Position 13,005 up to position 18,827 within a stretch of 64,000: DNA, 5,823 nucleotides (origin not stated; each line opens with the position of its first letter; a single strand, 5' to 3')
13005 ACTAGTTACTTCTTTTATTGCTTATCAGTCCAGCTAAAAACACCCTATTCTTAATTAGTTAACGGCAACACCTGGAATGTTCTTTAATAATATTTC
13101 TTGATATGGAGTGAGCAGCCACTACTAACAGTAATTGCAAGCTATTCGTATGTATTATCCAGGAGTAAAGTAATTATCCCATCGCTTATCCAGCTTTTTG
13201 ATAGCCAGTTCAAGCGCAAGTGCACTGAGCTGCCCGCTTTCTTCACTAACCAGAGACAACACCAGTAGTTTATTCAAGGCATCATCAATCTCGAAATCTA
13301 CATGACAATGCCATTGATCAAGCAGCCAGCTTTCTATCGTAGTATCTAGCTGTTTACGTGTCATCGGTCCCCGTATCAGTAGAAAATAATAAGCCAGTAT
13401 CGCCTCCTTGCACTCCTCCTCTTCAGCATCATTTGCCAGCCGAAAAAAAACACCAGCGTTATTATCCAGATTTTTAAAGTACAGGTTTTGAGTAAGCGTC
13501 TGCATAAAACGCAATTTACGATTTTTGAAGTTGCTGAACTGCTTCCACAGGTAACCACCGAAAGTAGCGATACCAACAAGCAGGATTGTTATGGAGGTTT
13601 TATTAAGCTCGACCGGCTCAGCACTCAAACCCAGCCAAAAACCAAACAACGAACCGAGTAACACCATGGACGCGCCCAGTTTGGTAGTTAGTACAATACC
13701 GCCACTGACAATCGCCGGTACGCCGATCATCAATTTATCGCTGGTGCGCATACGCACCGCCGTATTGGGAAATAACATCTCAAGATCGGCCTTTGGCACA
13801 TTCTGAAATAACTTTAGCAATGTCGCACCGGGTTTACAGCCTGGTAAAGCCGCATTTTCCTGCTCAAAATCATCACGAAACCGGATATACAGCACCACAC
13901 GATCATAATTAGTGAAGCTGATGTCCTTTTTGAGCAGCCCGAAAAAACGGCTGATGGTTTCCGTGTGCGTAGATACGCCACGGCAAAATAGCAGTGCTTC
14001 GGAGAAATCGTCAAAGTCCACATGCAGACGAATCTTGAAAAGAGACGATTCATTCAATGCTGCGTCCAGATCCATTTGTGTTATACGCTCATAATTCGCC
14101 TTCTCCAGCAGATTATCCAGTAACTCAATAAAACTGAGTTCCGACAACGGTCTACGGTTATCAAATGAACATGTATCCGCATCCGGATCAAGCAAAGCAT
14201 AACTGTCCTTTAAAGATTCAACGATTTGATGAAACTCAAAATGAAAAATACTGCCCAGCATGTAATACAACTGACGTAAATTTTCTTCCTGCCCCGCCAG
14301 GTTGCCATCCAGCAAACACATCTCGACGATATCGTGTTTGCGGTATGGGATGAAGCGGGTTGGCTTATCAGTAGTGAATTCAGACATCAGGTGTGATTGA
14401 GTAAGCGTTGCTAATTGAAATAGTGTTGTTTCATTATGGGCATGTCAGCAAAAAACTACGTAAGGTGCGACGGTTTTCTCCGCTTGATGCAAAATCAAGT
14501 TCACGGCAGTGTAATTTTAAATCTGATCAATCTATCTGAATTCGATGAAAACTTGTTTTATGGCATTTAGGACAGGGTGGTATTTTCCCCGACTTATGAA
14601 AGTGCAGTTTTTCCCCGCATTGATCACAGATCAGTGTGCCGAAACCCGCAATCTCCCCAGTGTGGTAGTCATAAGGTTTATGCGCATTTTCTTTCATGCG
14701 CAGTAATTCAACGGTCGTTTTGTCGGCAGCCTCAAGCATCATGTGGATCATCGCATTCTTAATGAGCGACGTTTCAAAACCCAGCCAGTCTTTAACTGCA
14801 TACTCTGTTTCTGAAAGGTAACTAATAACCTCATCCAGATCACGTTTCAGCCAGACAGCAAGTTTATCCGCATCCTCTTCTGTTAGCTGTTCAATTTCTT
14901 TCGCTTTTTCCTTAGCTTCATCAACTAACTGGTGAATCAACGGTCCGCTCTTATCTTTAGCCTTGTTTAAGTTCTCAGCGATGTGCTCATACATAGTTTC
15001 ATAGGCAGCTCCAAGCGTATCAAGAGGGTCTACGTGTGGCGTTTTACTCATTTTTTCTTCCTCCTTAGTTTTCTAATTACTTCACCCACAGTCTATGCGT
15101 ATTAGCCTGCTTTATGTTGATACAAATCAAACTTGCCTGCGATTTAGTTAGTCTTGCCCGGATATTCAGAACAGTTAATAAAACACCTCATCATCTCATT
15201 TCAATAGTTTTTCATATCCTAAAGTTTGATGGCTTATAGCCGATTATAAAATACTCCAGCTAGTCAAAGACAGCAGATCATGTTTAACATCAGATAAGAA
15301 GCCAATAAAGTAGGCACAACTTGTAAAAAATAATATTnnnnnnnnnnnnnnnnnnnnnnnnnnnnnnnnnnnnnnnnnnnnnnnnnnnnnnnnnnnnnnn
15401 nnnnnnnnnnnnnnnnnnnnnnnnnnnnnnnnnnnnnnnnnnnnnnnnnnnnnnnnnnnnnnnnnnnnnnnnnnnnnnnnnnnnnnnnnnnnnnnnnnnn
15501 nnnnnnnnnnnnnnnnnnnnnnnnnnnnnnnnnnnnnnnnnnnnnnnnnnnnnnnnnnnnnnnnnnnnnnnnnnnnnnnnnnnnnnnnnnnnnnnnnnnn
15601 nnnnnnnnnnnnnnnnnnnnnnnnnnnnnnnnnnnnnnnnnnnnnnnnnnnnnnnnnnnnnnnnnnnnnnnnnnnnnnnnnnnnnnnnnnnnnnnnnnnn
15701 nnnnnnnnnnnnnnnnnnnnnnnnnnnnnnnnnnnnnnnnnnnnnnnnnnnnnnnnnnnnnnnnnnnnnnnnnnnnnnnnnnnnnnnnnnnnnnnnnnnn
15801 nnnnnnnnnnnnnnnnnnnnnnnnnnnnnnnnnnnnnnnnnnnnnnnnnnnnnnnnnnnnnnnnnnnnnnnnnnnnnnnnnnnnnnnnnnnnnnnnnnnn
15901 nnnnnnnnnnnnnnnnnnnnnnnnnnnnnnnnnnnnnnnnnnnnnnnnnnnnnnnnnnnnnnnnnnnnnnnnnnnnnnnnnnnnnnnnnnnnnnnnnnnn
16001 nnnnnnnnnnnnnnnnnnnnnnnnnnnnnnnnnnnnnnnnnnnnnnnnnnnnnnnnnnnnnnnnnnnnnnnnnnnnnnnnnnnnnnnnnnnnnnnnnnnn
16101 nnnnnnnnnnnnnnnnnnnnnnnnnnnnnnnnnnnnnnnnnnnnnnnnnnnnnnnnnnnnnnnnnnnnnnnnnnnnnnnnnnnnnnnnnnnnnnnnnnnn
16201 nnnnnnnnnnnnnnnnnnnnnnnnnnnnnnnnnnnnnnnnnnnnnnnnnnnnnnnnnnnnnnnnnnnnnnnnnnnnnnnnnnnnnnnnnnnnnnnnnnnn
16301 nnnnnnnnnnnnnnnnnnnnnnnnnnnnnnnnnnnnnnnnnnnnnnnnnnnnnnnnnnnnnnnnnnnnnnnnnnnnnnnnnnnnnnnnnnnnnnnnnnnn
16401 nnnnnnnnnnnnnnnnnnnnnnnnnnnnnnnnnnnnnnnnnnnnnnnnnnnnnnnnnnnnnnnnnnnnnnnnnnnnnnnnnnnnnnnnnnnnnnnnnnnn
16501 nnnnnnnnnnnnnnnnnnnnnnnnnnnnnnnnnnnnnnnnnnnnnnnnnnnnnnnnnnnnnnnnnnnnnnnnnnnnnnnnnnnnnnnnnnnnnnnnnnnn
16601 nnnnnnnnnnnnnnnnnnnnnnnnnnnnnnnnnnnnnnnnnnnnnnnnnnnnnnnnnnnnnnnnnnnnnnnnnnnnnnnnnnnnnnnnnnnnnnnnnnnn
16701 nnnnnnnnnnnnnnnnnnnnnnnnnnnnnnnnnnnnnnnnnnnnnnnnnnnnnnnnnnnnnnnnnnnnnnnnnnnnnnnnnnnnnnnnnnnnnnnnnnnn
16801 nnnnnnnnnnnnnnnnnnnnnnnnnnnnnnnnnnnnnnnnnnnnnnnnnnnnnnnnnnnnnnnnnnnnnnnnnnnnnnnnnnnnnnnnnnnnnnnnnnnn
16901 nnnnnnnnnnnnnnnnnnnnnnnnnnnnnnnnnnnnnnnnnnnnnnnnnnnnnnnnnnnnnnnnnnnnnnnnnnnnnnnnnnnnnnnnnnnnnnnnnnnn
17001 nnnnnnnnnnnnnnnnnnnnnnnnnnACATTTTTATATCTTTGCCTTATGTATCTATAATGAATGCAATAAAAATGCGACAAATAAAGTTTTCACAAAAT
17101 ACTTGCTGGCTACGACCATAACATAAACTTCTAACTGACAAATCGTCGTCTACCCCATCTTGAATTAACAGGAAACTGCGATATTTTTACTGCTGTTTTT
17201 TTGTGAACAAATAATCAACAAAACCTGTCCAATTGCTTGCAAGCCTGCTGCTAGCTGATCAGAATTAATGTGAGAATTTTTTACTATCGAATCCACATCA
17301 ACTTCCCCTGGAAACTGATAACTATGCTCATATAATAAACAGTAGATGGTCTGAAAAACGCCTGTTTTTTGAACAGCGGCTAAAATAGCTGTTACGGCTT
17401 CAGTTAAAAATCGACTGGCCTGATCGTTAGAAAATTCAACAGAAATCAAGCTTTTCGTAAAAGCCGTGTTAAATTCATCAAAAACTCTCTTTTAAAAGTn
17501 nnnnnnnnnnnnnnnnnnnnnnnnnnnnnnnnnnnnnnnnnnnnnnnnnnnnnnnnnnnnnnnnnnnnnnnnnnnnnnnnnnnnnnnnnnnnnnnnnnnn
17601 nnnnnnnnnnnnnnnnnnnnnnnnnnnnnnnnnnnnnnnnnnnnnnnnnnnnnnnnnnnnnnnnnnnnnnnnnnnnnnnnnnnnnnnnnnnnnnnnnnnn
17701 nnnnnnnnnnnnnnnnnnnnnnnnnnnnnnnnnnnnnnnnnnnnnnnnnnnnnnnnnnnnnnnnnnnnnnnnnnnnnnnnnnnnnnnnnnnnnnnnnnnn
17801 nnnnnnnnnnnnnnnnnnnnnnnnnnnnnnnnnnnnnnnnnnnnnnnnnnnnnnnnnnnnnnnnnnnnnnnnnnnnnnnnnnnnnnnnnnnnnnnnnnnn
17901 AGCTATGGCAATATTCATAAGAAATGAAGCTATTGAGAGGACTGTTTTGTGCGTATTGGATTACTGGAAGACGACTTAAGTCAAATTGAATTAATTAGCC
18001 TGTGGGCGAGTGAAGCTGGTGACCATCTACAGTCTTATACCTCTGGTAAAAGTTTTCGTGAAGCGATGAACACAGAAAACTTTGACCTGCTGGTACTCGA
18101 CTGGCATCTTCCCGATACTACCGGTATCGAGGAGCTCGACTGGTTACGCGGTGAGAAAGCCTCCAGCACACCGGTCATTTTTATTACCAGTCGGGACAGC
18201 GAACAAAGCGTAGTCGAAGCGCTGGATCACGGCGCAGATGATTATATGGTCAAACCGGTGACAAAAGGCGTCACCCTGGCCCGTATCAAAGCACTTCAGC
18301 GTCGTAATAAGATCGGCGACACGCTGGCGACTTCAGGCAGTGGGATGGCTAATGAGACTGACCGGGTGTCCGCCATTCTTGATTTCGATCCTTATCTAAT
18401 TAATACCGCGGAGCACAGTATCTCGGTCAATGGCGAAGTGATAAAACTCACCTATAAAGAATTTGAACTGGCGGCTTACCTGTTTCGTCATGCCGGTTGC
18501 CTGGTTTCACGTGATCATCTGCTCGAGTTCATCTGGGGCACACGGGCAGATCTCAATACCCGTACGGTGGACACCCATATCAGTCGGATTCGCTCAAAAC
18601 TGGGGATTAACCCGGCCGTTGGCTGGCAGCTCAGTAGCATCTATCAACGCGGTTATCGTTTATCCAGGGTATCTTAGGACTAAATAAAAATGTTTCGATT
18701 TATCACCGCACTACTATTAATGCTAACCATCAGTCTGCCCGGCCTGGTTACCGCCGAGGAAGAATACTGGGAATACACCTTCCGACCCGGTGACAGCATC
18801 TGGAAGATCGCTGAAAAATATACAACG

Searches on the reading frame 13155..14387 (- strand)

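Call 20: search_protein_families(library=pfam, proteins=[window:13155-14387:-], max_evalue=0.001)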
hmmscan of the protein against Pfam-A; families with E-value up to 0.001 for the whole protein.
window:13155-14387:- (410 aa): 1 family
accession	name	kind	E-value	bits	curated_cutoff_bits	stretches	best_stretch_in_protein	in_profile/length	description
PF12576.13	DUF3754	-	2.7e-36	125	27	1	161-312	1-137/137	Protein of unknown function (DUF3754)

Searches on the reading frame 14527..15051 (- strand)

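Call 20: search_protein_families(library=pfam, proteins=[window:14527-15051:-], max_evalue=0.001)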
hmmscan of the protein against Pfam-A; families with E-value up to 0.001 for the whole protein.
window:14527-15051:- (174 aa): 2 families
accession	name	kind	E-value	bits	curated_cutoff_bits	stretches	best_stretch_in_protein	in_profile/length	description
PF07295.17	DUF1451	-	1.2e-45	155.7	26.1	1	27-170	2-144/146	Zinc-ribbon containing domain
PF09723.15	Zn_ribbon_8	-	0.00069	20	34.4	0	142-170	8-39/41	Zinc ribbon domain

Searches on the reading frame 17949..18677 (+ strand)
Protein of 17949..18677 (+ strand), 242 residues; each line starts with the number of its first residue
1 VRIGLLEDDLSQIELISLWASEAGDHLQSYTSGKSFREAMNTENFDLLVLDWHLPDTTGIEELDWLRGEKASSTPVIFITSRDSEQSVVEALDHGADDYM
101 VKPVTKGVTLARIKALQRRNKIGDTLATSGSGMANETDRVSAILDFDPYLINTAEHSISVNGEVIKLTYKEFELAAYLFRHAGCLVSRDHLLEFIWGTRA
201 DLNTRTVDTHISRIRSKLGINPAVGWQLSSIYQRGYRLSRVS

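Call 20: search_protein_families(library=pfam, proteins=[window:17949-18677:+], max_evalue=0.001)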
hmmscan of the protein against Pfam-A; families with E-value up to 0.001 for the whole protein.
window:17949-18677:+ (242 aa): 2 families
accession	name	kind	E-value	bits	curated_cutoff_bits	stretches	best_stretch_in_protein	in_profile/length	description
PF00072.30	Response_reg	-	6e-20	71.9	30.2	1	5-113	3-110/111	Response regulator receiver domain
PF00486.34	Trans_reg_C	-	2e-19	69.9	26.2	1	162-238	1-77/77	Transcriptional regulatory protein, C terminal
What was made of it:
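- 17949..18677 (+): OmpR/PhoB-family response regulator (receiver plus winged-helix domain); proposed to bind the box. Pfam Response_reg and Trans_reg_C (call 20).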

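Call 59: search_protein_families(library=ncbifam, proteins=[window:17949-18674:+], max_evalue=0.01)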
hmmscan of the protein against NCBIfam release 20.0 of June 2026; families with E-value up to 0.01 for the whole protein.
window:17949-18674:+ (242 aa): 87 families (the best 25 are shown)
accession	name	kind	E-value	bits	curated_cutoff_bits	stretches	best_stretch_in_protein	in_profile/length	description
TIGR02154.1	PhoB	equivalog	2.1e-38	131.9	296.2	1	3-238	5-225/226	phosphate regulon transcriptional regulator PhoB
NF053854.1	RespRegPhoBBctds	equivalog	1.3e-35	122.8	270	1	12-220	10-209/225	two-component system response regulator PhoB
NF040689.1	MtrAB_MtrA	equivalog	2.8e-35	121.6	300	1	6-236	4-216/219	MtrAB system response regulator MtrA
NF041733.1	resp_reg_CseB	equivalog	5.1e-35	120.9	350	1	3-221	3-214/228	two-component system response regulator CseB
NF041734.1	resp_reg_RppA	equivalog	1e-33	116.6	250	1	1-239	1-228/229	two-component system response regulator RppA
NF045944.1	ResRegRpaBCyano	equivalog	4.7e-32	111.2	330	1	15-237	12-226/229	response regulator transcription factor RpaB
NF008296.0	PRK11083.1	equivalog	5.3e-32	111.1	273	1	2-219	5-206/228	two-component system response regulator CreB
NF041209.1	resp_regPieR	equivalog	5.8e-31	107.9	450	1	1-238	1-227/231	two component system response regulator PieR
NF007005.1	PRK09468.1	equivalog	3.6e-30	105.2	331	1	2-236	5-229/237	osmolarity response regulator transcription factor OmpR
NF040534.1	resp_reg_YycF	equivalog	1.1e-29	103.4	340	1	24-224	24-213/231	response regulator YycF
NF008567.0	PRK11517.1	equivalog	2.8e-29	102.1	353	1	1-238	1-218/223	response regulator transcription factor HprR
NF008199.0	PRK10955.1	equivalog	5.7e-29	101.7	341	1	5-221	6-211/232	envelope stress response regulator transcription factor CpxR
NF033117.2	vanR_ACDEGLN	exception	6.3e-29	101.2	350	1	6-236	4-223/226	VanR-ABDEGLN family response regulator transcription factor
NF007928.2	PRK10643.1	equivalog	7.5e-29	100.9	330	1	1-220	1-203/216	two-component system response regulator PmrA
TIGR01387.1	cztR_silR_copR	subfamily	9.8e-29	100.5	279.2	1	5-218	3-199/218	heavy metal response regulator transcription factor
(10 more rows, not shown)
